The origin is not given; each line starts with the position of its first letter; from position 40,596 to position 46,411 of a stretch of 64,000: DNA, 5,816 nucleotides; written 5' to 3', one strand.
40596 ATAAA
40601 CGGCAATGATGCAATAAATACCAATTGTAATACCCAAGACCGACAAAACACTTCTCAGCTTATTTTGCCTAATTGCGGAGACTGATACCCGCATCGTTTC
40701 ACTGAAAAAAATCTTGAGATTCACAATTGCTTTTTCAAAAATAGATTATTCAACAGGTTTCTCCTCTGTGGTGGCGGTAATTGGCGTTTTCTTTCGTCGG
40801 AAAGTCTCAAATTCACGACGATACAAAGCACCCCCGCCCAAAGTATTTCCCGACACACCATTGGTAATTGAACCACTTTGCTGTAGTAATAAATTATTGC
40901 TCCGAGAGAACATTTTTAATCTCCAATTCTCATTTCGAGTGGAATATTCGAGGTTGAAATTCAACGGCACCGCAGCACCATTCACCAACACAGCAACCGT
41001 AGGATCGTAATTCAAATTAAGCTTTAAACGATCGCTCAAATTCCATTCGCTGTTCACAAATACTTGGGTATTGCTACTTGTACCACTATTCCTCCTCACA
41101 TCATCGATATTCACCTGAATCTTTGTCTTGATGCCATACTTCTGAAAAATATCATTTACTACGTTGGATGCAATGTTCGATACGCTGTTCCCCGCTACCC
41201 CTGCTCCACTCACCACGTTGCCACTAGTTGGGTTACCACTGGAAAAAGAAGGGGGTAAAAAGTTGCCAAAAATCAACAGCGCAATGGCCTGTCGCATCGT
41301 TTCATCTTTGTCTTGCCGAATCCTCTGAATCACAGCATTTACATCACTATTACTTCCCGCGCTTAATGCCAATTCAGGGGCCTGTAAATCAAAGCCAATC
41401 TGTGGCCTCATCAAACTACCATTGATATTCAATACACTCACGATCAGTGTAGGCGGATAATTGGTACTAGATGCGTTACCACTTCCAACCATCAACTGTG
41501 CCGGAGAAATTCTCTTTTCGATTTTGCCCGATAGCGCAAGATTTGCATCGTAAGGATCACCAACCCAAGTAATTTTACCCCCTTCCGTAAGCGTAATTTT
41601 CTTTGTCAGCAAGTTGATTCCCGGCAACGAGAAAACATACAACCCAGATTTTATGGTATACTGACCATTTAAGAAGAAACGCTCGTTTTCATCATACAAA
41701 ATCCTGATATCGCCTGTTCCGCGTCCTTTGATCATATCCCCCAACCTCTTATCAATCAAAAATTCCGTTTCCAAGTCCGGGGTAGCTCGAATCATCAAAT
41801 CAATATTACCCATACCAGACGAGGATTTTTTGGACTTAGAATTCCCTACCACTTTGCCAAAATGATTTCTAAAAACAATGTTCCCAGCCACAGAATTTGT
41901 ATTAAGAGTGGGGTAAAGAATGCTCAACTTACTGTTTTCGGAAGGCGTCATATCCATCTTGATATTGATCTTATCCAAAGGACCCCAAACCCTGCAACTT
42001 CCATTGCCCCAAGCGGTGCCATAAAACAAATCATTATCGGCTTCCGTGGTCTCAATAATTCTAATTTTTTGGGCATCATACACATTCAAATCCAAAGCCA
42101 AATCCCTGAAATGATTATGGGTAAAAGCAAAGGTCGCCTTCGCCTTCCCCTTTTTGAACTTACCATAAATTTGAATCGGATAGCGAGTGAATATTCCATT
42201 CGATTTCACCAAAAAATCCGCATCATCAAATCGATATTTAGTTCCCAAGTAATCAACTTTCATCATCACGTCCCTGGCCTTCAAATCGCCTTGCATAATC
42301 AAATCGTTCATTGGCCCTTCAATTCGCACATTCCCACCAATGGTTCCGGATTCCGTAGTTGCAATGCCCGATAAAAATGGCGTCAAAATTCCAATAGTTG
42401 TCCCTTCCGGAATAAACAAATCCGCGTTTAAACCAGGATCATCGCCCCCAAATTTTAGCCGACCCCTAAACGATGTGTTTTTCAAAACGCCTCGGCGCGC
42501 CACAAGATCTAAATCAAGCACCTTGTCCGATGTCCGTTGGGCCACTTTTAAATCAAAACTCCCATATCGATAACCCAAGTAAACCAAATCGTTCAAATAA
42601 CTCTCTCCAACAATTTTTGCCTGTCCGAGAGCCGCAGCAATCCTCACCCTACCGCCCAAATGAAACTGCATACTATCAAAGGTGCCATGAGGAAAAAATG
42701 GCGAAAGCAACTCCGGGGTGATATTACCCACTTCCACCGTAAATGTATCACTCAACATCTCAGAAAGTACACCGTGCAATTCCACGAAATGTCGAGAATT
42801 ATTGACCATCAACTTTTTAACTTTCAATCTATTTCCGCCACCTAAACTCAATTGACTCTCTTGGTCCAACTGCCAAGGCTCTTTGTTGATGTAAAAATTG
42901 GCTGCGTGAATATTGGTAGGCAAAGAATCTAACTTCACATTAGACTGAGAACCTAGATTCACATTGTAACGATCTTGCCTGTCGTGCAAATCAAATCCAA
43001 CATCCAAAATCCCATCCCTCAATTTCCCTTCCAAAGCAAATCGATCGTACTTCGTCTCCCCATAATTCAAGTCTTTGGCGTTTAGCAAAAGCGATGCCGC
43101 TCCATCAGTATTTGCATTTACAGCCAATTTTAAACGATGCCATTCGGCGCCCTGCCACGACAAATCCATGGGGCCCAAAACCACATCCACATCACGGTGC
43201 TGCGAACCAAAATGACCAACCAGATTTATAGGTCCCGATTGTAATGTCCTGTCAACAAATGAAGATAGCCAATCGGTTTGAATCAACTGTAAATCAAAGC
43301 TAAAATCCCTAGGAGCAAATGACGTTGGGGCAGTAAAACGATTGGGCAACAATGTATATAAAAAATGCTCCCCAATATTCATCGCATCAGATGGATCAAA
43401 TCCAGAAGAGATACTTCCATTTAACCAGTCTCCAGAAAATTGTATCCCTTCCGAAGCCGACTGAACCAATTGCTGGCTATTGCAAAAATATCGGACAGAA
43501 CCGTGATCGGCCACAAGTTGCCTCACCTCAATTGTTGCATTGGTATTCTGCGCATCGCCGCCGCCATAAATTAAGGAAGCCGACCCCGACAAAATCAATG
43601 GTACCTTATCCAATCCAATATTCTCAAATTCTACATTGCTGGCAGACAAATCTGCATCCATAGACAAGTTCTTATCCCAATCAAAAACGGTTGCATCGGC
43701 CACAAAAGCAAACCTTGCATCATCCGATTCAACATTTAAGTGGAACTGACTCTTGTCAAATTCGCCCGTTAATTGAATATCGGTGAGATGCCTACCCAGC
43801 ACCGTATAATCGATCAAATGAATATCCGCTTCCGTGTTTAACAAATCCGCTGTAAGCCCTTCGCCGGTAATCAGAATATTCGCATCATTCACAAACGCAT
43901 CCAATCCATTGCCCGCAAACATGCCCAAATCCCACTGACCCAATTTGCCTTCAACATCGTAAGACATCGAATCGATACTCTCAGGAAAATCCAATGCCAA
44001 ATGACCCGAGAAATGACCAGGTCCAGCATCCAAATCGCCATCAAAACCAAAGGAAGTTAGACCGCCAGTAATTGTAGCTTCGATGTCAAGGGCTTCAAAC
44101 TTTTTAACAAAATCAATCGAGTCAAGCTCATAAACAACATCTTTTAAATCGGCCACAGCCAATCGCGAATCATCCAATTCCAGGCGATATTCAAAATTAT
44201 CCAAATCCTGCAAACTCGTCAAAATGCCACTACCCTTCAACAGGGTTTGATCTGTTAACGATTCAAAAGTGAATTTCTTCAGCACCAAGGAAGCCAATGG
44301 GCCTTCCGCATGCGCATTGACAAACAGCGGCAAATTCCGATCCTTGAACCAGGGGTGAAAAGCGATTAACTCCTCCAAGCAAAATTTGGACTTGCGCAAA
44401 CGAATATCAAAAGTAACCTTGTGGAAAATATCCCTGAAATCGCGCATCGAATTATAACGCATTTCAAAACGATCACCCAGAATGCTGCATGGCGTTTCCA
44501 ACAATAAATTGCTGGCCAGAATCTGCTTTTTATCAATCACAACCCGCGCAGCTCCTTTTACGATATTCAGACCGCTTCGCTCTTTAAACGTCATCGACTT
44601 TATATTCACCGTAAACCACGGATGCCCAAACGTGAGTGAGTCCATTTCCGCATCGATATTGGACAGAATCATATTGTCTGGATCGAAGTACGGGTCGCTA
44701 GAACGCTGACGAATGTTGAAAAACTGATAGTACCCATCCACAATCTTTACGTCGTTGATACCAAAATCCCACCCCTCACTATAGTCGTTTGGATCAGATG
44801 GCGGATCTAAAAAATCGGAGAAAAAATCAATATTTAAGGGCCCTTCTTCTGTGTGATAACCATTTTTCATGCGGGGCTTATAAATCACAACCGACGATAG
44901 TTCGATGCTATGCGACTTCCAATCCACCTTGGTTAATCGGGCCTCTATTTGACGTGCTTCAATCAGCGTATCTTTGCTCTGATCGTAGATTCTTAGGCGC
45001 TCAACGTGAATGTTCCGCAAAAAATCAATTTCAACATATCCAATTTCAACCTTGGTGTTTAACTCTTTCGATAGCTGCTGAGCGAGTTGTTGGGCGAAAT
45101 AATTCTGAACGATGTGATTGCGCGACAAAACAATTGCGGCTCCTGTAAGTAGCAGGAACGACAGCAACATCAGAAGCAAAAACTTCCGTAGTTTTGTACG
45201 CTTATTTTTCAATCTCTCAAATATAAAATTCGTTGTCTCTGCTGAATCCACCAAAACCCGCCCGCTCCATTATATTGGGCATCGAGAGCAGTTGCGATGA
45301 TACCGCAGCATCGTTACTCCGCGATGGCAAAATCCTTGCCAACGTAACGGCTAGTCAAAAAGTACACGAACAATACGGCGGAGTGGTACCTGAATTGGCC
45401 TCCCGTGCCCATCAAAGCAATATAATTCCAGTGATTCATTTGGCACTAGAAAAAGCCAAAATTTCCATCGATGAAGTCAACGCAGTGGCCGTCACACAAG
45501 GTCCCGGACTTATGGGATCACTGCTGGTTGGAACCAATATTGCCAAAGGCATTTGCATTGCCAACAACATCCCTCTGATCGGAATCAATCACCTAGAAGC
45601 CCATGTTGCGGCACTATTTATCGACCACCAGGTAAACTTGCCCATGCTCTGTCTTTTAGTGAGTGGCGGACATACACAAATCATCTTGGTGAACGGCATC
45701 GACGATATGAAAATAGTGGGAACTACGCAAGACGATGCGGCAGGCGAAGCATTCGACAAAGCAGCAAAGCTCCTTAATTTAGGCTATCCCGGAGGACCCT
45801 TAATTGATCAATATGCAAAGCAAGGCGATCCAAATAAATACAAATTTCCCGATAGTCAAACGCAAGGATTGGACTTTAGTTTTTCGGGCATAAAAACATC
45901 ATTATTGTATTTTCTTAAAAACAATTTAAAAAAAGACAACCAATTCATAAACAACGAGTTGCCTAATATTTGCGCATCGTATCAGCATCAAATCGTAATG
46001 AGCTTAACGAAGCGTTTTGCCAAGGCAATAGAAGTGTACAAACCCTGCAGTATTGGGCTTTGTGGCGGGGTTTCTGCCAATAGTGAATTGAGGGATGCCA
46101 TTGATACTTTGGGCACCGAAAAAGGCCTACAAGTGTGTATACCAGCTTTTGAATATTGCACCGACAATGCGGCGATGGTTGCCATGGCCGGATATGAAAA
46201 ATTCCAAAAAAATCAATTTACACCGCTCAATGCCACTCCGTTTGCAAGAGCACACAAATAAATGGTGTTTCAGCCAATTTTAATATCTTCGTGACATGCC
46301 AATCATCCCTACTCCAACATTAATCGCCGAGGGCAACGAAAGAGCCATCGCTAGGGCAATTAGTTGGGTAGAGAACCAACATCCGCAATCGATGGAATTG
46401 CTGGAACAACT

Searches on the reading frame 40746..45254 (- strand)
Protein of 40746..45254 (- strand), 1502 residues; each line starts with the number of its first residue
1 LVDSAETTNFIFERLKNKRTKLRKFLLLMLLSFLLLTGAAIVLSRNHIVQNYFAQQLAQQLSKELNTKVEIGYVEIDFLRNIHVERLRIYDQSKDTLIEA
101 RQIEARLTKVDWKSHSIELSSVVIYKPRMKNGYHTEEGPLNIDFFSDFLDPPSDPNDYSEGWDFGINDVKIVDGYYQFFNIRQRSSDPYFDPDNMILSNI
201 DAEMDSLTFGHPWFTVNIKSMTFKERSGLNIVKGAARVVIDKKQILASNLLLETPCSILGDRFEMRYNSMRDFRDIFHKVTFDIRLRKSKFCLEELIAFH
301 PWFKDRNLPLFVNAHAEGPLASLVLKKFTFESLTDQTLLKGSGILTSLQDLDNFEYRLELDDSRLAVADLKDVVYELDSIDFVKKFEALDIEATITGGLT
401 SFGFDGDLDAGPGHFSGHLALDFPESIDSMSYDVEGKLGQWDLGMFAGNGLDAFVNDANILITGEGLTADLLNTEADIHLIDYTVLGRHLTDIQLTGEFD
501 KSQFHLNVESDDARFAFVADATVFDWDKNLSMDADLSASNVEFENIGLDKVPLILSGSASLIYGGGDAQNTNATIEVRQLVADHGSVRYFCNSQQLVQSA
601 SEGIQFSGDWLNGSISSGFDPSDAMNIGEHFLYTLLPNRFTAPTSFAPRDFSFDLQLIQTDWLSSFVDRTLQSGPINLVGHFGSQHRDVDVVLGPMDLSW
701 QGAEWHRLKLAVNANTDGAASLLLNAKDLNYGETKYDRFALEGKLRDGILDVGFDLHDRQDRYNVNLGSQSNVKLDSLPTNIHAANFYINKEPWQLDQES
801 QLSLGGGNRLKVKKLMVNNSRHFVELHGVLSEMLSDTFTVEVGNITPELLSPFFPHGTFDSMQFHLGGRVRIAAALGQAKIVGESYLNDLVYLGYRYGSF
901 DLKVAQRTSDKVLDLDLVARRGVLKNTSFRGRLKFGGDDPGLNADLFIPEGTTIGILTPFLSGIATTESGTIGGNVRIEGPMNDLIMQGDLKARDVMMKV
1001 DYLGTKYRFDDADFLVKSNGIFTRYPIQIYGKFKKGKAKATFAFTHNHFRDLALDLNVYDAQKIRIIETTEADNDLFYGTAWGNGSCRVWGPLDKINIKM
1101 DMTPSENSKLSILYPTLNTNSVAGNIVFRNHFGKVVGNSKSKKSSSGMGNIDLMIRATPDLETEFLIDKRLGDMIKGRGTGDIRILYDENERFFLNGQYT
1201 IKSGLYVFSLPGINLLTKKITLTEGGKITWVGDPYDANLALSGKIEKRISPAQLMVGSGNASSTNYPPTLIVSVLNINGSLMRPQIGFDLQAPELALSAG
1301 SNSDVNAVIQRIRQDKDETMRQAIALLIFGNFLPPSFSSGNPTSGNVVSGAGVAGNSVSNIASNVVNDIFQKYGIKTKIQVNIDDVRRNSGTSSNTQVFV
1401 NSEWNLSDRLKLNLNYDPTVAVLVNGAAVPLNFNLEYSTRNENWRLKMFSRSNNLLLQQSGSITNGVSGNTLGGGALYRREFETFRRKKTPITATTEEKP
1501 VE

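Call 9: search_protein_families(library=pfam, proteins=[window:40746-45254:-], max_evalue=0.0001)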
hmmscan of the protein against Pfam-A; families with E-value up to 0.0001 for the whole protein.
window:40746-45254:- (1502 aa): 2 families
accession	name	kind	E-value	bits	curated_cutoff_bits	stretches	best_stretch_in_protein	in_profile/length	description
PF04357.19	TamB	-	9.5e-29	101.2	22.4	1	1034-1458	9-370/381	TamB, inner membrane protein subunit of TAM complex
PF05359.17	DUF748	-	8.6e-09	34.4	50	1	16-201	8-188/1037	Domain of Unknown Function (DUF748)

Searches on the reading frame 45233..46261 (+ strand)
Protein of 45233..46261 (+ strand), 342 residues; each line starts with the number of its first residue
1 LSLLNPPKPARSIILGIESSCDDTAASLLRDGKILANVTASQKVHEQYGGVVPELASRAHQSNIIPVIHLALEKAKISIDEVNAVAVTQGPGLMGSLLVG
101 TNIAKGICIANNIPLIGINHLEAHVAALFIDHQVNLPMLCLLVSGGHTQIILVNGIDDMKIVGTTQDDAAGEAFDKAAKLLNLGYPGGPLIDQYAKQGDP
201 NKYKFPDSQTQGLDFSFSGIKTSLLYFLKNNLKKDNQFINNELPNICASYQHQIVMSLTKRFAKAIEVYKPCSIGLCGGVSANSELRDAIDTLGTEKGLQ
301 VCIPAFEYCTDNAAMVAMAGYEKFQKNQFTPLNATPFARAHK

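Call 9: search_protein_families(library=pfam, proteins=[window:45233-46261:+], max_evalue=0.0001)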
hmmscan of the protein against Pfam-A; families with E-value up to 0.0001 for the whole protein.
window:45233-46261:+ (342 aa): 1 family
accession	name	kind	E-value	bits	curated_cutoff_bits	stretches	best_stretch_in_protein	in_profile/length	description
PF00814.31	TsaD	-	8e-91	304.8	24.8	1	33-317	1-263/264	tRNA N6-adenosine threonylcarbamoyltransferase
